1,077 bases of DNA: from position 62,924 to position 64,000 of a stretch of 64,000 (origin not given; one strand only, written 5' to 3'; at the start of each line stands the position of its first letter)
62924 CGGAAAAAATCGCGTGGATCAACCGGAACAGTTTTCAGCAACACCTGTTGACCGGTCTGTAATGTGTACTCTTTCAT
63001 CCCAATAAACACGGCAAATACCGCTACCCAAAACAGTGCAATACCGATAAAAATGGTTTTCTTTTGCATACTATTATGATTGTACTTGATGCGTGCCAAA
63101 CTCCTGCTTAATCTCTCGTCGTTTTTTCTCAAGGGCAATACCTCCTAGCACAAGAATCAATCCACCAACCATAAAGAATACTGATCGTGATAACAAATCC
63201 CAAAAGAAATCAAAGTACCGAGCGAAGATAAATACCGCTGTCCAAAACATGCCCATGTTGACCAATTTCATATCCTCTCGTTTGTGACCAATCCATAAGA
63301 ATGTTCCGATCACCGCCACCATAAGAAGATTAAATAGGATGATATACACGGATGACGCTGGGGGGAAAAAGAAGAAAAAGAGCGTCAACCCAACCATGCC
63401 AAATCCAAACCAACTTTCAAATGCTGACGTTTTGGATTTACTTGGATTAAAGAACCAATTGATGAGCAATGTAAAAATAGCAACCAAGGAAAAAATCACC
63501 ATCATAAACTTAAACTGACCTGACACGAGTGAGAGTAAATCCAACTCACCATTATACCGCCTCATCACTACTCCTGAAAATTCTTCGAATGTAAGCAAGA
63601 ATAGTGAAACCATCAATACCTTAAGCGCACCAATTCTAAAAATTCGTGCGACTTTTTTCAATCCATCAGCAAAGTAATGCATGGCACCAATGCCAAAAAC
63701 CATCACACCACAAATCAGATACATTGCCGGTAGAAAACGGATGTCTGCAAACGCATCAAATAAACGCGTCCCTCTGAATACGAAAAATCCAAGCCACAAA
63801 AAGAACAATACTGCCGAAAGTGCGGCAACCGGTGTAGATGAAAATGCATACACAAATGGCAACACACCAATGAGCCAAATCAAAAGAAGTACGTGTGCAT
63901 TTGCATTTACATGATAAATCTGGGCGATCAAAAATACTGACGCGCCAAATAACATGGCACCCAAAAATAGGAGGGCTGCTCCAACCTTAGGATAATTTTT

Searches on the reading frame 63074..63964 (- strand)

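Call 44: search_protein_families(library=pfam, proteins=[window:63074-63964:-], max_evalue=0.001)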
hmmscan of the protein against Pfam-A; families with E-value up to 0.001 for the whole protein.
window:63074-63964:- (296 aa): 1 family
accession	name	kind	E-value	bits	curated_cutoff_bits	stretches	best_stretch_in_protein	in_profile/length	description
PF09925.14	DUF2157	-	2e-10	41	32.4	1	2-46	101-145/146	Predicted membrane protein (DUF2157)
